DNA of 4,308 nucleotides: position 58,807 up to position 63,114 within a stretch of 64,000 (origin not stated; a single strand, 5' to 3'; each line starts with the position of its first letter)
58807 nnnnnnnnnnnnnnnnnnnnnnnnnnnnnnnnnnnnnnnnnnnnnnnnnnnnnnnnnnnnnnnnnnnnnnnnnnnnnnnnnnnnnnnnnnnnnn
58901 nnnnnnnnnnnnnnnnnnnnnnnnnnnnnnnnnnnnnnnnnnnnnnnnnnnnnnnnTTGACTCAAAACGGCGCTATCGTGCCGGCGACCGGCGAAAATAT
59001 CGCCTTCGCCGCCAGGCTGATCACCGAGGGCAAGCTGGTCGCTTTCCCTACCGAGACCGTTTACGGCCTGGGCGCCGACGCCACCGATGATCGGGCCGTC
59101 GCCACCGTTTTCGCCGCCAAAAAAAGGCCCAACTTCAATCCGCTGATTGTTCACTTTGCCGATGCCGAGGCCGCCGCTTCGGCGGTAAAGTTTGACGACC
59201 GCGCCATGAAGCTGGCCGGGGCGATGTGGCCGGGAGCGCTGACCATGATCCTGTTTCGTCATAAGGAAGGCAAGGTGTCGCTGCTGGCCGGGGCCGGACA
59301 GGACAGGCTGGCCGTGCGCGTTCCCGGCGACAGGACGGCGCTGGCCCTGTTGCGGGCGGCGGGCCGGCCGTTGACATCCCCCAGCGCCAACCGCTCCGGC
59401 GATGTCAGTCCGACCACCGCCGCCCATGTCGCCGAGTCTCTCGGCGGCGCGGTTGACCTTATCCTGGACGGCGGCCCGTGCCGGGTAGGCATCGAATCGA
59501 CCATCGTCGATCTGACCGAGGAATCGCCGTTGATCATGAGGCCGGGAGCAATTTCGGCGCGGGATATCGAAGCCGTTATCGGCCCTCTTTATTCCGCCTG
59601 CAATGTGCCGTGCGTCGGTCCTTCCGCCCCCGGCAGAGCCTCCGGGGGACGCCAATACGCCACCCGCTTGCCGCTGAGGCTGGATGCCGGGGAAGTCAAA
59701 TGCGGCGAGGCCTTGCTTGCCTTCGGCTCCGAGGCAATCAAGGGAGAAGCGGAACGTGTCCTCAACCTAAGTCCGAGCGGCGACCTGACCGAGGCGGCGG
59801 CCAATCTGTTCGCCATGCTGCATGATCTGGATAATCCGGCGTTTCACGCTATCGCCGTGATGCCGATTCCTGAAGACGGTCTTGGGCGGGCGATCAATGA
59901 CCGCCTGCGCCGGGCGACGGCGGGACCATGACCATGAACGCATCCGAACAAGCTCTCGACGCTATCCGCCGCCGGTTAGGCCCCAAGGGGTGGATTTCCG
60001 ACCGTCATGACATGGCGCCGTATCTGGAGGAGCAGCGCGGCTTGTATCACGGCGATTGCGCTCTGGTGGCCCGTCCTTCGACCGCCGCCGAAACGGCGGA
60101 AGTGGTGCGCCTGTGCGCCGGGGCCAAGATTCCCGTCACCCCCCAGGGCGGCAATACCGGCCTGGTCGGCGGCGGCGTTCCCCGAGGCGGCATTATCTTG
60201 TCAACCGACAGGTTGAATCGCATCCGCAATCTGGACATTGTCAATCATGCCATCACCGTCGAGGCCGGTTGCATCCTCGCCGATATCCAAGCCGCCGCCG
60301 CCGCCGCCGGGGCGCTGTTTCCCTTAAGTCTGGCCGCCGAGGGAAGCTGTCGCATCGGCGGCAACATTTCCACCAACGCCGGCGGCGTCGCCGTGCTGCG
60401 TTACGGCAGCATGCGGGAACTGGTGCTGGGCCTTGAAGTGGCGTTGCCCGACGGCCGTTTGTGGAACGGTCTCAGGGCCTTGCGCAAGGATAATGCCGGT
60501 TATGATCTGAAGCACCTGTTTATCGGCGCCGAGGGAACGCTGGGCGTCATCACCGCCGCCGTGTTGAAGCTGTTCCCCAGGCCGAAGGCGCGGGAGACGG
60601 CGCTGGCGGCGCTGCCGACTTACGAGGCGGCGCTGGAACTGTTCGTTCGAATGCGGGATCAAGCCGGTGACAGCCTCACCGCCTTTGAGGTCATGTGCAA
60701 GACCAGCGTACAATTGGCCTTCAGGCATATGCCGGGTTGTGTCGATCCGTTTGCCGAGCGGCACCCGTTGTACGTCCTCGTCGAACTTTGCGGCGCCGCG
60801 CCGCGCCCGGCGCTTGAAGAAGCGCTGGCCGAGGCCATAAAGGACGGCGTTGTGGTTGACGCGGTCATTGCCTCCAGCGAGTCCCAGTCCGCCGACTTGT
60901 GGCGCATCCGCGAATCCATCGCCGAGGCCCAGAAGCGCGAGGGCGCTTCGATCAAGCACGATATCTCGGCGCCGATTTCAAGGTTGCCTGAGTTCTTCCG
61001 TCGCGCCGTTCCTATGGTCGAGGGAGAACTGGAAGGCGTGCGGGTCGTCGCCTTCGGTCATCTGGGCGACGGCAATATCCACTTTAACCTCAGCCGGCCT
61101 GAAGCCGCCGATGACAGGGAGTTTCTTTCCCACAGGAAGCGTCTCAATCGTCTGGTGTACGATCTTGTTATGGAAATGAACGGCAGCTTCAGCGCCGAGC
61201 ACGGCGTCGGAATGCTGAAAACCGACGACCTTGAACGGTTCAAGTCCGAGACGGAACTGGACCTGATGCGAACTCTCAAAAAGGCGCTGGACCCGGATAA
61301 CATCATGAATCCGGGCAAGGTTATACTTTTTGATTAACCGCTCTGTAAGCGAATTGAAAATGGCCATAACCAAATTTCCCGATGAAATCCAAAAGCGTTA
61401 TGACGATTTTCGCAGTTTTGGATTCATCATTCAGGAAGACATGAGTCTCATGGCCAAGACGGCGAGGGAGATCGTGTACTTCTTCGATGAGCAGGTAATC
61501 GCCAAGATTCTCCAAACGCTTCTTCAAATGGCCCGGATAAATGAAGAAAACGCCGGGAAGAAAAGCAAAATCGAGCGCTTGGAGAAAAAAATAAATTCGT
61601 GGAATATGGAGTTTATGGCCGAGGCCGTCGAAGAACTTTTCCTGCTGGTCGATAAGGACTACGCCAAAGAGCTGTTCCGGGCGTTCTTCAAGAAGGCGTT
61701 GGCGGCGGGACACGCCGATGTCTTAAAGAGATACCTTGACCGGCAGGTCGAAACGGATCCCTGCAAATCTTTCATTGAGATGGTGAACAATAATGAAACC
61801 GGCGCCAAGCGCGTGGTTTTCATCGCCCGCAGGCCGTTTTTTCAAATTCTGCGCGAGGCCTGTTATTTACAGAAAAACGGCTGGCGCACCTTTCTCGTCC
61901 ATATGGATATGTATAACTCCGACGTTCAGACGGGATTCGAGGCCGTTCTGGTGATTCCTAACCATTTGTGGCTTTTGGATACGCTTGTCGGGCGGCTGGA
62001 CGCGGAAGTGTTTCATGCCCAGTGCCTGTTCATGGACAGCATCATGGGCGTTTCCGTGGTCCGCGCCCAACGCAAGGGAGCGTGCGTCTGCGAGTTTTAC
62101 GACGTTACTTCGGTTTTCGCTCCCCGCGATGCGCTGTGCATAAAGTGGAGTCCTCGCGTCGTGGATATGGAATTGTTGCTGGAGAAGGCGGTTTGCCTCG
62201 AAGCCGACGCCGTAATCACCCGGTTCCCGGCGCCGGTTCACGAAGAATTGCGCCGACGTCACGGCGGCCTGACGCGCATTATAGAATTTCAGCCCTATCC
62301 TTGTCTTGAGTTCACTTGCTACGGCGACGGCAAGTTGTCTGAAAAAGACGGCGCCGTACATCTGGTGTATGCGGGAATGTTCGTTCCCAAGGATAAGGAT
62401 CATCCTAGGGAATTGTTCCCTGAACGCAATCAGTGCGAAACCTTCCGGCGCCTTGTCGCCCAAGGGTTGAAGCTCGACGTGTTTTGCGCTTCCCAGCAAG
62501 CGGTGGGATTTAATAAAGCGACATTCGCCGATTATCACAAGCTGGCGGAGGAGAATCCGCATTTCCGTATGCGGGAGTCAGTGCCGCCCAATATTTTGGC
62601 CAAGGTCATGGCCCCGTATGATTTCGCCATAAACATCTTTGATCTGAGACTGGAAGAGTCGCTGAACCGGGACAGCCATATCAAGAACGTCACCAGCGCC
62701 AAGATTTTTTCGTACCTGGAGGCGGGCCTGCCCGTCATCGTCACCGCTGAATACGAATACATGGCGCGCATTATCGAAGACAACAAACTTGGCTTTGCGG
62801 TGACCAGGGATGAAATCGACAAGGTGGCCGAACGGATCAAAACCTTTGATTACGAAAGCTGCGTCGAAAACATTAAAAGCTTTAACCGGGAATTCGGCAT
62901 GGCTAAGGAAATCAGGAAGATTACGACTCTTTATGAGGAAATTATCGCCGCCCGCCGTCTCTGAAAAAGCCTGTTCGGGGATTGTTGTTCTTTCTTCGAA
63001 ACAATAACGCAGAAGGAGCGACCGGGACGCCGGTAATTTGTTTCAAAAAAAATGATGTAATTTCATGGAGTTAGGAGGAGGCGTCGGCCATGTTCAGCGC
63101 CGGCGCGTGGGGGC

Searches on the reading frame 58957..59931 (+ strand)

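Call 58: search_protein_families(library=pfam, proteins=[window:58957-59931:+], max_evalue=0.0001)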
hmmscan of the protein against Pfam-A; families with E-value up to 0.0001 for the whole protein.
window:58957-59931:+ (324 aa): 2 families
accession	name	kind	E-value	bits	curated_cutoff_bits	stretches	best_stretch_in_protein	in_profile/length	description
PF01300.24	Sua5_yciO_yrdC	-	4.8e-55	186.2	25.1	1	21-197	2-178/178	Telomere recombination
PF03481.19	Sua5_C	-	1.3e-15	58.6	22.9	1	199-322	1-136/136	Threonylcarbamoyl-AMP synthase, C-terminal domain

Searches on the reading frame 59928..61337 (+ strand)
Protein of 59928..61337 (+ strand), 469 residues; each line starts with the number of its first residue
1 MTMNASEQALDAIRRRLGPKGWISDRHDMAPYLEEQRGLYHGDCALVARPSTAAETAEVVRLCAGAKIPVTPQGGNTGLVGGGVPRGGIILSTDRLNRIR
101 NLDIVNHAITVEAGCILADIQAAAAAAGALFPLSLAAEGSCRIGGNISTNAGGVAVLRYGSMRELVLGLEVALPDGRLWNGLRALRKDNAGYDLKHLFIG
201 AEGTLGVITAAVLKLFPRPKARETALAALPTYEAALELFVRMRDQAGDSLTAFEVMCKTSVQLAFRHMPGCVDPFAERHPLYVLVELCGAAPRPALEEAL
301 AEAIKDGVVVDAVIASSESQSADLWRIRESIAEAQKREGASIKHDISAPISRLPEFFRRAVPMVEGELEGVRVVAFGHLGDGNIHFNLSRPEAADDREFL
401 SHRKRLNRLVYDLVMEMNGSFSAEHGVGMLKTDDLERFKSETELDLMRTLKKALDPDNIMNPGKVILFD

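Call 58: search_protein_families(library=pfam, proteins=[window:59928-61337:+], max_evalue=0.0001)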
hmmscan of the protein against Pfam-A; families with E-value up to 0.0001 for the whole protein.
window:59928-61337:+ (469 aa): 2 families
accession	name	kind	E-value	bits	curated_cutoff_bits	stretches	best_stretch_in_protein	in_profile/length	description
PF02913.24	FAD-oxidase_C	-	1.9e-53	182.2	21.2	1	218-465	1-248/248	FAD linked oxidases, C-terminal domain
PF01565.28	FAD_binding_4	-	2e-35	121.9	26.4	1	45-179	2-136/139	FAD binding domain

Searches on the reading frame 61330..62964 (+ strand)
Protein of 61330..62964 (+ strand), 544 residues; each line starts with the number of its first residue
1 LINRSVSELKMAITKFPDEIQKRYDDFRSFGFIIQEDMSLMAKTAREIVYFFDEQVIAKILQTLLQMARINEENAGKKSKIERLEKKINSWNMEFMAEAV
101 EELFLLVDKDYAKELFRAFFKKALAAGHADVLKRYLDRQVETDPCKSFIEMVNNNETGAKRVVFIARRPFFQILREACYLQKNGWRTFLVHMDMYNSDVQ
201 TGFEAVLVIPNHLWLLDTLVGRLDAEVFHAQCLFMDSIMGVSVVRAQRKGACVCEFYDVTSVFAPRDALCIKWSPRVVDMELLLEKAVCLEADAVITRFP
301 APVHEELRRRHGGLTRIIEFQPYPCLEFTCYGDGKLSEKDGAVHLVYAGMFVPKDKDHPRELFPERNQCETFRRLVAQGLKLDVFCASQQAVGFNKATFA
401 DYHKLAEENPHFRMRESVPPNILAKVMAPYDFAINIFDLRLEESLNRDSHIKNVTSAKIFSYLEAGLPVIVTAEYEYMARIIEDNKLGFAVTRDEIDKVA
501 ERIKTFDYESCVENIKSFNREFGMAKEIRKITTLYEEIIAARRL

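Call 58: search_protein_families(library=pfam, proteins=[window:61330-62964:+], max_evalue=0.0001)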
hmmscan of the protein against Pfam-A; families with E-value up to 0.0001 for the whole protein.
window:61330-62964:+ (544 aa): 0 families

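Call 59: search_protein_families(library=pfam, proteins=[window:61330-62964:+], max_evalue=0.01)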
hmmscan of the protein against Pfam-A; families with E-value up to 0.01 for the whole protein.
window:61330-62964:+ (544 aa): 1 family
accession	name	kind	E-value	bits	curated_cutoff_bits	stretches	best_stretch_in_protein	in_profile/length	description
PF00534.26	Glycos_transf_1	-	0.002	18.1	26.4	1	463-505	113-154/172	Glycosyl transferases group 1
